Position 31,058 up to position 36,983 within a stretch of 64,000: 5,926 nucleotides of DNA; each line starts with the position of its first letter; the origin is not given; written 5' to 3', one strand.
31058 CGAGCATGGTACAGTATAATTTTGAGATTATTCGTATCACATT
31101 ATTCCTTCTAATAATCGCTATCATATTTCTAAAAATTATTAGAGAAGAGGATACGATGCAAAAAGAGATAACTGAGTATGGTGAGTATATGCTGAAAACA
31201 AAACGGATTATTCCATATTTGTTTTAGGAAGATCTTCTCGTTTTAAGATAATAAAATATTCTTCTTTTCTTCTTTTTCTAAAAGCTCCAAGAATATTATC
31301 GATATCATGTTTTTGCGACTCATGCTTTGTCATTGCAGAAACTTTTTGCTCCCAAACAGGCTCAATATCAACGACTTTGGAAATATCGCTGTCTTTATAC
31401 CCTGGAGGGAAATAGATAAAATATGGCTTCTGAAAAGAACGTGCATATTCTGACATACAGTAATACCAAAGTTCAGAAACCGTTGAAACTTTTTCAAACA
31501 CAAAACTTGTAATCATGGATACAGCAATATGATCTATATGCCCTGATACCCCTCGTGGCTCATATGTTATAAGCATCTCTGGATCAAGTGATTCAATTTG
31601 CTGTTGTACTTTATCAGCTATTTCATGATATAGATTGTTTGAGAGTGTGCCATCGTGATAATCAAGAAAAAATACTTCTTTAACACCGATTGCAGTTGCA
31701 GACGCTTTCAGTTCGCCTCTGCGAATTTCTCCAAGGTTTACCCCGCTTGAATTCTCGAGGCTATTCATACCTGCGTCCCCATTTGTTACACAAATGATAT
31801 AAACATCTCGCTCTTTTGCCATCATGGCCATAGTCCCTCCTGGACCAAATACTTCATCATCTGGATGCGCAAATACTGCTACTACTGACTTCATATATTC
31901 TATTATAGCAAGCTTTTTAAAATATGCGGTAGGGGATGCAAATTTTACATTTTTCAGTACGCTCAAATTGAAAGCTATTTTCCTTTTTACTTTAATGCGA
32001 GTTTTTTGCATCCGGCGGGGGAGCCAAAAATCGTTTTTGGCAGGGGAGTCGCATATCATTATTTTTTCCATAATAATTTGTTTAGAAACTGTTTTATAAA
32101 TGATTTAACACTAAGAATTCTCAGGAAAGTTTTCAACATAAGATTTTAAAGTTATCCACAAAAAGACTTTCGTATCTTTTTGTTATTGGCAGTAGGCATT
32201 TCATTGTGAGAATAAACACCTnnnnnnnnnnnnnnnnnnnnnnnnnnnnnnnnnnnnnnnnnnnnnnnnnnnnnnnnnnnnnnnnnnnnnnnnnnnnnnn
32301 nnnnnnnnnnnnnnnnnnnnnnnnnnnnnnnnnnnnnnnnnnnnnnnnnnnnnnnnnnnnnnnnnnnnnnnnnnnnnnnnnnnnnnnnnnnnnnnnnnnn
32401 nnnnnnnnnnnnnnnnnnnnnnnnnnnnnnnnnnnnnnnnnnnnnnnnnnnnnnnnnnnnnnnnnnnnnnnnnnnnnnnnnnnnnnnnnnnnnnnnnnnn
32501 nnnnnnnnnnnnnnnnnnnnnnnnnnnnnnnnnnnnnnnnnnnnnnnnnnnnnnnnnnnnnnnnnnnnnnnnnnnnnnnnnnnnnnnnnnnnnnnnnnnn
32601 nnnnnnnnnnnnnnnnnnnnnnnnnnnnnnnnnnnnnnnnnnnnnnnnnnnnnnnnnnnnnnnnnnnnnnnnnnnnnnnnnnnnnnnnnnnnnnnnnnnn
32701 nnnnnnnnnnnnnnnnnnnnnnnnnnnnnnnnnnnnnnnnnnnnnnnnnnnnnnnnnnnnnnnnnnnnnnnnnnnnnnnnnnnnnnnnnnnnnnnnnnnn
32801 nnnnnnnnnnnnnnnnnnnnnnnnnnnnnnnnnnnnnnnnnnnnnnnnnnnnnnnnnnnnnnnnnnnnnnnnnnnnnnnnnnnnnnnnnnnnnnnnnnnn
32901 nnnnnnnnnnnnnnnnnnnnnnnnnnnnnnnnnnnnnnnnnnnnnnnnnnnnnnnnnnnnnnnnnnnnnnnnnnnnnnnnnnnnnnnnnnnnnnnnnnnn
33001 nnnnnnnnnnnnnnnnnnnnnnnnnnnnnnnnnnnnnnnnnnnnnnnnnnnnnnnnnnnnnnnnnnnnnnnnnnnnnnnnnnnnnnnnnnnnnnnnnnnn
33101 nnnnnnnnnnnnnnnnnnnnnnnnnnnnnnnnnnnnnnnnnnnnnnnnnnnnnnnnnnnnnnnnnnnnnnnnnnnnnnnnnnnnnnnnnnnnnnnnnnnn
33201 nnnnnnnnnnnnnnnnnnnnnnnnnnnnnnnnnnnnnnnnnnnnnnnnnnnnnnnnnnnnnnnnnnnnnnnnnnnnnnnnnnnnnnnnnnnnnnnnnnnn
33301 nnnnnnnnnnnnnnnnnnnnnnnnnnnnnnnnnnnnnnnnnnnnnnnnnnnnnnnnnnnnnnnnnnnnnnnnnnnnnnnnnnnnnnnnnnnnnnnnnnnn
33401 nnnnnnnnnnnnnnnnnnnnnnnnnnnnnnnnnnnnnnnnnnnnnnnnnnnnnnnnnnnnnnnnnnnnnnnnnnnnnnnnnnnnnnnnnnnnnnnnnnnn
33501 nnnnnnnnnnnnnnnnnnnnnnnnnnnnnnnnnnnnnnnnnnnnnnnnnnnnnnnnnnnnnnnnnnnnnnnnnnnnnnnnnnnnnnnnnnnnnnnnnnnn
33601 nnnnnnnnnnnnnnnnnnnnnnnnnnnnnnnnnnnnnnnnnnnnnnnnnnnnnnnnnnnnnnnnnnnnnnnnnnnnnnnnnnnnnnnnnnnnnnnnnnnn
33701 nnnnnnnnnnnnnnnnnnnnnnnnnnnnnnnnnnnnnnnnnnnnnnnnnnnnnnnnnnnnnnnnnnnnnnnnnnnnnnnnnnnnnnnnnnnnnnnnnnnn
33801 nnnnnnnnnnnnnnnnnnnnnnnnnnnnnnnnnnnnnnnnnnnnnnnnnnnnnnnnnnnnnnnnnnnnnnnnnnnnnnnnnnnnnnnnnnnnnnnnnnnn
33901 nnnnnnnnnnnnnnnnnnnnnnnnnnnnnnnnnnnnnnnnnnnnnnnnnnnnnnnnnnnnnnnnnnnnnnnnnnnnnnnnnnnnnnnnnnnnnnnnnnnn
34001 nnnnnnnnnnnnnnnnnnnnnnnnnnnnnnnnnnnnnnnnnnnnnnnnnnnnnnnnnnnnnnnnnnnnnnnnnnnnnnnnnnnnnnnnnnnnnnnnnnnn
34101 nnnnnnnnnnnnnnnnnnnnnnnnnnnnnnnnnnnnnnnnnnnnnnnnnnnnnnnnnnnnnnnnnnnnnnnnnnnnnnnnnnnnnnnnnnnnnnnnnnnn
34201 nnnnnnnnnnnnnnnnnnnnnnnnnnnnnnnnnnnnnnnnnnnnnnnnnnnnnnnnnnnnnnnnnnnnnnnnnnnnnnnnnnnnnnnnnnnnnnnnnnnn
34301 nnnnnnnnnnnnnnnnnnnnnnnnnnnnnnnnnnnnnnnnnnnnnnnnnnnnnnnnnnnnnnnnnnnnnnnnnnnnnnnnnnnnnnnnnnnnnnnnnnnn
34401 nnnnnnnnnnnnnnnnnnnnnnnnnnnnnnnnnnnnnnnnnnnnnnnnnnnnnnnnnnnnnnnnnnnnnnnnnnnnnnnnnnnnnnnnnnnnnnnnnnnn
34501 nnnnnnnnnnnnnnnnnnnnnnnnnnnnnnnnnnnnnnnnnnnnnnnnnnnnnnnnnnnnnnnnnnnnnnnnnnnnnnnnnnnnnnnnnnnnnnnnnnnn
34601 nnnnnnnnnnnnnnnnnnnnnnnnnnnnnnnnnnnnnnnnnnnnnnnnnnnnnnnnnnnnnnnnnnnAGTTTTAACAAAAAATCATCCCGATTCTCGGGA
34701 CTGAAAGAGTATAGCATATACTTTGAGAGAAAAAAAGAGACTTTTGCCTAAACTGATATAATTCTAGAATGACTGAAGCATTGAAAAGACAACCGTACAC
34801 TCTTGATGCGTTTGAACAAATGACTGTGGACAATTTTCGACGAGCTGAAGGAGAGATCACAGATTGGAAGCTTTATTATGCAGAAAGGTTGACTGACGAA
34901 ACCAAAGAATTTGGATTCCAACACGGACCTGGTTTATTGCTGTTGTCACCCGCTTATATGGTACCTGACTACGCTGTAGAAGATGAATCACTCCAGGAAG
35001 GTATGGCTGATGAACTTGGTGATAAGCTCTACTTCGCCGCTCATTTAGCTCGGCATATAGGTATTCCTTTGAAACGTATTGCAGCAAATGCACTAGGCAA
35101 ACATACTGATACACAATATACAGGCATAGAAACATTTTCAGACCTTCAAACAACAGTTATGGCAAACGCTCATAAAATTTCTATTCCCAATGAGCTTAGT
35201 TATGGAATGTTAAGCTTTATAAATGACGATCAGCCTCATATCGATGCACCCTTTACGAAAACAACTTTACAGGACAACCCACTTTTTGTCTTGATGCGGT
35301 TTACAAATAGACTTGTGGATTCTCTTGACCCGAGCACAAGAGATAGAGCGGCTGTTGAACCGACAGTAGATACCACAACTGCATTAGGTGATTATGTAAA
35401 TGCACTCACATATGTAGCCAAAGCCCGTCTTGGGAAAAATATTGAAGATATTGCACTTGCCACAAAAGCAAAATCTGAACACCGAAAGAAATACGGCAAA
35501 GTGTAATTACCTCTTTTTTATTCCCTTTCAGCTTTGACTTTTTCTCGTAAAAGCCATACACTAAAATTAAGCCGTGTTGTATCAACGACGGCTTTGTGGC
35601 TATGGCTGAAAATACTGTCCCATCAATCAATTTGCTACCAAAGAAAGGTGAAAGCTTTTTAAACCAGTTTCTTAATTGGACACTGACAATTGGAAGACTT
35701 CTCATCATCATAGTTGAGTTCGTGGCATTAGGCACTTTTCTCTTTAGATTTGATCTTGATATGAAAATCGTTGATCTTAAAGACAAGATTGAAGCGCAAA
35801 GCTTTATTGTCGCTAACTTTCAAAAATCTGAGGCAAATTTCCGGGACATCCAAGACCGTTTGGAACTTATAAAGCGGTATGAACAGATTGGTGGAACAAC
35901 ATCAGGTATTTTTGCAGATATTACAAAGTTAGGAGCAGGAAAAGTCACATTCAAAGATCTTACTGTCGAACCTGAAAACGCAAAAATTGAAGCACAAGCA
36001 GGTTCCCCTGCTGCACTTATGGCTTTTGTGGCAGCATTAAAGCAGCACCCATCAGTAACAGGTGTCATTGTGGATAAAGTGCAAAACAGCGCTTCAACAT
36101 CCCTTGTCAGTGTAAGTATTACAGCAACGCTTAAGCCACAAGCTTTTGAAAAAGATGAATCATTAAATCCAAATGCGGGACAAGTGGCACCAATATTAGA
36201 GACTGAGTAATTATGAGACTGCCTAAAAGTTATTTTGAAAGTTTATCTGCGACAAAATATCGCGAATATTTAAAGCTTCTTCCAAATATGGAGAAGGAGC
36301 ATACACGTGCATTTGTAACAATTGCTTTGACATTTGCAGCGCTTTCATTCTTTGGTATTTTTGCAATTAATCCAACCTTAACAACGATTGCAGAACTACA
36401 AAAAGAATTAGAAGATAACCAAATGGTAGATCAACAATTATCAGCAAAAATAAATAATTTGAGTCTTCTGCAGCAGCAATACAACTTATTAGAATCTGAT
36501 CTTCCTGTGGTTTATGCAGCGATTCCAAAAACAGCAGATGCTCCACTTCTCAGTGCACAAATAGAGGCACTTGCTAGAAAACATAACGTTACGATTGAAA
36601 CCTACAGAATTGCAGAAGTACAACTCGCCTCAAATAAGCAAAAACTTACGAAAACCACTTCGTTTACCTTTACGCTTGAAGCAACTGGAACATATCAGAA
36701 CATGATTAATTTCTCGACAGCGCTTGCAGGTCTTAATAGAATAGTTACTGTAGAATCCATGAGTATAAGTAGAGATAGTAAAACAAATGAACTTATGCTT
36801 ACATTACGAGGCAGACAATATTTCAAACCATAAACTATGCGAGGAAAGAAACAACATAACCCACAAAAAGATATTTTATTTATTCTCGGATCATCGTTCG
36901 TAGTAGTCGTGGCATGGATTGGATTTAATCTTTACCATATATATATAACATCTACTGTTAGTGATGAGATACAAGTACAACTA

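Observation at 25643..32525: fusA and tuf separated by a roughly 6.9-kb accessory insertion; rpsL-rpsG not upstream of fusA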

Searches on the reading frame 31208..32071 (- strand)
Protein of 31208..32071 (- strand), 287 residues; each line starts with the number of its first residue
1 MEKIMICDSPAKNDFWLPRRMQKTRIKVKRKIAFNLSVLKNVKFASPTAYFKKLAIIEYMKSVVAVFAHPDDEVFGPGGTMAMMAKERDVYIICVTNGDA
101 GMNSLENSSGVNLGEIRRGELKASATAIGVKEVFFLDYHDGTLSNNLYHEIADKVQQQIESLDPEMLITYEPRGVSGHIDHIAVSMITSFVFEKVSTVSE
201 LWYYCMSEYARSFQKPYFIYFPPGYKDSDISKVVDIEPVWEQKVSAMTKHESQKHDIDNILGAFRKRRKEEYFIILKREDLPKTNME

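Call 3: search_protein_families(library=pfam, proteins=[window:31208-32071:-])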
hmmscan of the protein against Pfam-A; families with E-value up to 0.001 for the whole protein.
window:31208-32071:- (287 aa): 1 family
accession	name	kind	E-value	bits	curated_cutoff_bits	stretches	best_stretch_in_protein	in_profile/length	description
PF02585.22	PIG-L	-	1.5e-30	106.7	28.2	1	65-188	2-125/129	GlcNAc-PI de-N-acetylase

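Call 4: search_protein_families(library=ncbifam, proteins=[window:31208-32071:-])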
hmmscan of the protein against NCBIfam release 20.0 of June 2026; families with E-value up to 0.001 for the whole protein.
window:31208-32071:- (287 aa): 4 families
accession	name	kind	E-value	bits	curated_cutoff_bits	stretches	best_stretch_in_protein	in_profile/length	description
TIGR04000.1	thiol_BshB2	equivalog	9.2e-24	84.3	195.25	1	62-257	2-188/217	bacillithiol biosynthesis deacetylase BshB2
TIGR03445.1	mycothiol_MshB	equivalog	1.5e-17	64.4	224.35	1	66-196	3-156/284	N-acetyl-1-D-myo-inositol-2-amino-2-deoxy-alpha-D-glucopyranoside deacetylase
TIGR04001.1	thiol_BshB1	equivalog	2.8e-13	50.1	182.5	1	63-258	4-183/226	bacillithiol biosynthesis deacetylase BshB1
TIGR03446.1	mycothiol_Mca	equivalog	2.2e-12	47.2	277.15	1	63-197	3-155/283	mycothiol conjugate amidase Mca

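Call 18: search_solved_structures(query=window:31208-32071:-, max_evalue=0.01)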
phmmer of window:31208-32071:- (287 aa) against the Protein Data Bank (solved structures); distinct sequences matched with E-value up to 0.01: 9.
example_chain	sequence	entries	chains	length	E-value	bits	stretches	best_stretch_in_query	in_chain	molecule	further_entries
8bgn_A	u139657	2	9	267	1.7e-14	57.2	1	58-256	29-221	Diacetylchitobiose deacetylase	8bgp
8bgo_A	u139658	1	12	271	1.8e-14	57.2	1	58-256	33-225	Diacetylchitobiose deacetylase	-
3wl4_A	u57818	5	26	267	2.2e-13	53.6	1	58-256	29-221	Uncharacterized protein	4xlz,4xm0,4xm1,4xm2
5bmo_A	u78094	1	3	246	1.4e-12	51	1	60-172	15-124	Putative uncharacterized protein LnmX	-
3we7_A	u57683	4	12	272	3.8e-12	49.5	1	60-255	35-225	Putative uncharacterized protein PH0499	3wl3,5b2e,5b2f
1q7t_A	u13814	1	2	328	4.3e-07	32.9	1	62-190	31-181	hypothetical protein Rv1170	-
4ewl_A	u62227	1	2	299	5.9e-07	32.5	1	64-190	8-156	1D-myo-inositol 2-acetamido-2-deoxy-alpha-D-glucopyranoside deacetylase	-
1q74_A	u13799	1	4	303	6.2e-07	32.4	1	64-190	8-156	1D-myo-inositol 2-acetamido-2-deoxy-alpha-D-glucopyranoside Deacetylase (MshB)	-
5cgz_A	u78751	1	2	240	0.0031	20.3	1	60-181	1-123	4-oxalmesaconate hydratase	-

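Call 58: search_protein_families(library=phrogs, max_evalue=0.01, proteins=[window:31208-32071:-])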
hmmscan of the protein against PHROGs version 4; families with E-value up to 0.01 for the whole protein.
window:31208-32071:- (287 aa): 1 family
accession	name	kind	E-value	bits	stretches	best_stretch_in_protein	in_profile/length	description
phrog_11796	-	unknown function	1.9e-24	88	1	62-255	3-178/217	-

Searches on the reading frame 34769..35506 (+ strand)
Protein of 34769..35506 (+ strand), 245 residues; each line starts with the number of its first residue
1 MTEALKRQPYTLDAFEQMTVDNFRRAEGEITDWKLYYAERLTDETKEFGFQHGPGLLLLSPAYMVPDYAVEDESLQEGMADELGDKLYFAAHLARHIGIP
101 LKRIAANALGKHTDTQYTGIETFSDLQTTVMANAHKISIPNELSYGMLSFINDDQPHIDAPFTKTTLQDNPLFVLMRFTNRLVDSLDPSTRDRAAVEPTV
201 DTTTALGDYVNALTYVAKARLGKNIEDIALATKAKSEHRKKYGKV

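Call 3: search_protein_families(library=pfam, proteins=[window:34769-35506:+])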
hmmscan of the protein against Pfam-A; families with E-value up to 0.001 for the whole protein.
window:34769-35506:+ (245 aa): 0 families

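Call 4: search_protein_families(library=ncbifam, proteins=[window:34769-35506:+])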
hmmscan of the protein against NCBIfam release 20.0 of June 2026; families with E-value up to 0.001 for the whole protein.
window:34769-35506:+ (245 aa): 0 families

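Call 16: search_protein_families(library=pfam, max_evalue=5, proteins=[window:34769-35506:+])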
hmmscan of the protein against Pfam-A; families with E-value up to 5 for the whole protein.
window:34769-35506:+ (245 aa): 4 families
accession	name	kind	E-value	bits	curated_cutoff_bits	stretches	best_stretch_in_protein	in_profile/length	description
PF06253.16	MTTB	-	0.02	13.4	25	1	87-135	319-366/500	Trimethylamine methyltransferase (MTTB)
PF01503.22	PRA-PH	-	0.049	14.5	21.3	1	76-107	50-81/86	Phosphoribosyl-ATP pyrophosphohydrolase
PF03819.22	MazG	-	0.087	13.5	22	0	76-111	26-65/74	MazG nucleotide pyrophosphohydrolase domain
PF12643.12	MazG-like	-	0.12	13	27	1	75-107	30-62/85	MazG-like family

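Call 57: find_homologous_proteins(query=window:34769-35506:+, max_evalue=0.001)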
Query window:34769-35506:+ (245 aa): 1 proteins with E <= 0.001 among 552 candidates.
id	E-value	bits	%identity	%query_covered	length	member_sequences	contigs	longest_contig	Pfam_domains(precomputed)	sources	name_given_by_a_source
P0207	1.7e-159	546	100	100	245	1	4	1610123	-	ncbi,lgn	-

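Call 58: search_protein_families(library=phrogs, max_evalue=0.01, proteins=[window:34769-35506:+])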
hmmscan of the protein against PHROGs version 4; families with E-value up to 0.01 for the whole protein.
window:34769-35506:+ (245 aa): 0 families

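Call 65: search_protein_representatives(protein=window:34769-35506:+)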
Query: 245 residues. Proteins with E-value up to 0.001 (for the whole library): 68; up to 1e-10: 45; up to 1e-30: 2. The best 68 are listed.
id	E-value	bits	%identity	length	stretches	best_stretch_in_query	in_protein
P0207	5.5e-160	546.2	100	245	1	1-245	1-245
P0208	6.3e-36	140.3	43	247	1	10-244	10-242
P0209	7.4e-29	117.2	38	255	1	19-244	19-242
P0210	1.2e-26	110.0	35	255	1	2-244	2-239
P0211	9.8e-26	107.0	38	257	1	15-244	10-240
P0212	2.2e-25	105.8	37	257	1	26-244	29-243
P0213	2.8e-25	105.5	37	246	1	6-244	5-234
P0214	8.1e-25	104.0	35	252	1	31-244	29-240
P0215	1.9e-24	102.8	31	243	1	5-244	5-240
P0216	2.1e-24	102.6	35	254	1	1-244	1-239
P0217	9.4e-23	97.3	33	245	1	8-244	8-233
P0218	3.8e-22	95.3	37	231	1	31-244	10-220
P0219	7.2e-22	94.4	37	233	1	1-244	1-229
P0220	1.0e-21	93.8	34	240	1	2-244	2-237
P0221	4.2e-21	91.8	34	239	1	10-232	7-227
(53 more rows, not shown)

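Call 66: predict_structure(protein=window:34769-35506:+)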
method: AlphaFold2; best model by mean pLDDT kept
length: 245 residues; sequences in the alignment: 1
mean_pLDDT: 36.8   pTM: 0.20
mean pLDDT of the five models: 36.8, 35.7, 35.1, 32.2, 31.9
residues with pLDDT >= 90: 0; 70-90: 0; 50-70: 2; < 50: 243
segments of 3 or more residues with pLDDT < 50: 1-42, 44-239, 241-245
pLDDT, mean of each block of 10 residues (from residue 1): 30 43 39 39 46 38 31 33 39 33 39 35 40 31 30 31 34 36 41 40 37 41 38 39 39
secondary structure, 60 per line:
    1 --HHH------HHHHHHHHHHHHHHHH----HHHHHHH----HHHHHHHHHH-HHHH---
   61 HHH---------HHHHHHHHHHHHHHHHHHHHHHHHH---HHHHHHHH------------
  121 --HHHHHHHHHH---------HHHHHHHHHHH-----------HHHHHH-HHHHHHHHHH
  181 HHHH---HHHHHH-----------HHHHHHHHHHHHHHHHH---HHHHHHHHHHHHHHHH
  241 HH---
elements in order: H12-27 H32-38 H43-52 H54-57 H73-97 H101-108 H123-132 H142-152 H164-169 H171-184 H188-193 H205-221 H225-242

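Call 68: search_solved_structures(query=A3, max_evalue=1)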
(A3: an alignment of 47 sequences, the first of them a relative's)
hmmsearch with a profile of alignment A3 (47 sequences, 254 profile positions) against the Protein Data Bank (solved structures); distinct sequences matched with E-value up to 1: 13.
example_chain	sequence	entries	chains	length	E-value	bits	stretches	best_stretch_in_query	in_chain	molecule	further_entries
2gta_A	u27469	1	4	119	0.0011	21.6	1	162-238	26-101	Hypothetical protein ypjD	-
3cra_A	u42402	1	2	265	0.003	20.2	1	76-114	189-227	Protein mazG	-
3crc_A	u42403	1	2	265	0.0031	20.2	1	76-114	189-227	Protein mazG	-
5ie9_A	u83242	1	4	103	0.018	17.6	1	162-238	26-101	Nucleotide pyrophosphohydrolase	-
5ynx_A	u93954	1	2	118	0.038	16.6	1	28-112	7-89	Allergen Der f 21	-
9had_A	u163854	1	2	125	0.039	16.6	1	28-113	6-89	Mite allergen Der f 21.0101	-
5yny_A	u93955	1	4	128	0.059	16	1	27-104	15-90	Allergen Der f 21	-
2q73_A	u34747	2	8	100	0.21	14.2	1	69-104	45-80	Hypothetical protein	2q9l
2q5z_A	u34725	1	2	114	0.35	13.4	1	69-103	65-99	Hypothetical protein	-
2yxh_A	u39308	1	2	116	0.44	13.1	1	157-239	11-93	MazG-related protein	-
7oyc_s1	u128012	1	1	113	0.54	12.8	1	133-185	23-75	Death-associated protein-like 1-B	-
5mil_A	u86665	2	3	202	0.93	12.1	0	79-104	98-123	DUTPase family protein | ORF026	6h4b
2oie_A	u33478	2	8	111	0.93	12.1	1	69-107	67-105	RS21-C6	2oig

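Call 69: search_protein_families(library=pfam, alignment_id=A3, max_evalue=0.1)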
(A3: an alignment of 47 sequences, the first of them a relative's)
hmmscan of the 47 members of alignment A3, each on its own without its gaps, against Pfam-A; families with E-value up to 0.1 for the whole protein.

A. member 1, P0207 (245 aa): 3 families
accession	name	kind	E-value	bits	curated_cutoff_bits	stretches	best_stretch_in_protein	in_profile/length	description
PF06253.16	MTTB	-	0.02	13.4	25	1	87-135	319-366/500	Trimethylamine methyltransferase (MTTB)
PF01503.22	PRA-PH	-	0.049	14.5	21.3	1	76-107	50-81/86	Phosphoribosyl-ATP pyrophosphohydrolase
PF03819.22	MazG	-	0.087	13.5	22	0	76-111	26-65/74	MazG nucleotide pyrophosphohydrolase domain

B. families by the number of members that match (of 47 scanned): 9 families
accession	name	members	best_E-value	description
PF03819.22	MazG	34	5.9e-08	MazG nucleotide pyrophosphohydrolase domain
PF01503.22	PRA-PH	5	0.017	Phosphoribosyl-ATP pyrophosphohydrolase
PF06253.16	MTTB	1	0.02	Trimethylamine methyltransferase (MTTB)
PF01476.26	LysM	1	0.02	LysM domain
PF22654.1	DUF7008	1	0.028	Domain of unknown function (DUF7008)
PF23054.1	UBA_N4BP1_C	1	0.032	N4BP1, C-terminal UBA domain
PF10455.14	BAR_2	1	0.053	Bin/amphiphysin/Rvs domain for vesicular trafficking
PF12643.12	MazG-like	1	0.068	MazG-like family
PF08609.16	Fes1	1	0.094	Nucleotide exchange factor Fes1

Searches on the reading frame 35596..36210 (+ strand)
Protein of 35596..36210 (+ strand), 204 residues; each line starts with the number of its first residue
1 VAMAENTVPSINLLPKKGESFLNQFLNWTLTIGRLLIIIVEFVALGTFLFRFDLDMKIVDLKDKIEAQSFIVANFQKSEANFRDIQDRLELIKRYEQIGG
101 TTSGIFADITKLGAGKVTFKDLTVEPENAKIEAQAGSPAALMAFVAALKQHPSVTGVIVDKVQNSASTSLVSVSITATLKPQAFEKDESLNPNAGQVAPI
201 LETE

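Call 3: search_protein_families(library=pfam, proteins=[window:35596-36210:+])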
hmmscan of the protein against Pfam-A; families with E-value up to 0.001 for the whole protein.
window:35596-36210:+ (204 aa): 0 families

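Call 4: search_protein_families(library=ncbifam, proteins=[window:35596-36210:+])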
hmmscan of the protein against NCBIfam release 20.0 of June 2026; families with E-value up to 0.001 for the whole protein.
window:35596-36210:+ (204 aa): 0 families

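Call 16: search_protein_families(library=pfam, max_evalue=5, proteins=[window:35596-36210:+])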
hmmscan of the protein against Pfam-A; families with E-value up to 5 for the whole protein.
window:35596-36210:+ (204 aa): 2 families
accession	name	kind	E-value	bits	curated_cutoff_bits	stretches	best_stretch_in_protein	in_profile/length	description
PF05137.18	PilN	-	0.0022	18.4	22.8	1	106-169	3-68/78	Fimbrial assembly protein (PilN)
PF22004.1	SPAR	-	0.18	12.1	27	1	29-82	3-55/75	Small regulatory polypeptide of amino acid response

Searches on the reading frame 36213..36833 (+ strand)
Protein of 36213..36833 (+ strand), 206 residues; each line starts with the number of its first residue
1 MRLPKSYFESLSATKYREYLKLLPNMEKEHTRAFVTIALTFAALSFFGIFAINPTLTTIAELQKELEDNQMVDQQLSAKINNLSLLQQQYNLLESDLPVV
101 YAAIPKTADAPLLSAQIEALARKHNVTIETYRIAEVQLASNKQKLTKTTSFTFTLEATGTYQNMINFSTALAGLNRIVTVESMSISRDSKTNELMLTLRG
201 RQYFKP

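Call 3: search_protein_families(library=pfam, proteins=[window:36213-36833:+])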
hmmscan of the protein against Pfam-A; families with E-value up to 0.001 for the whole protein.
window:36213-36833:+ (206 aa): 1 family
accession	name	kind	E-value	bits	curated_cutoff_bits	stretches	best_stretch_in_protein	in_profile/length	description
PF04350.18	PilO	-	5.7e-14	52.9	22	1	64-198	6-134/145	Pilus assembly protein, PilO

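Call 4: search_protein_families(library=ncbifam, proteins=[window:36213-36833:+])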
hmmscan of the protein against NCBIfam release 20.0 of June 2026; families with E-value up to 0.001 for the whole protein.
window:36213-36833:+ (206 aa): 1 family
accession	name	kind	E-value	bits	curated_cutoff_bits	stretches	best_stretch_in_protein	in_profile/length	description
NF040576.1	T2SS_GspM_XpsM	equivalog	0.0006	19.5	60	1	36-157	4-128/180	type II secretion system protein GspM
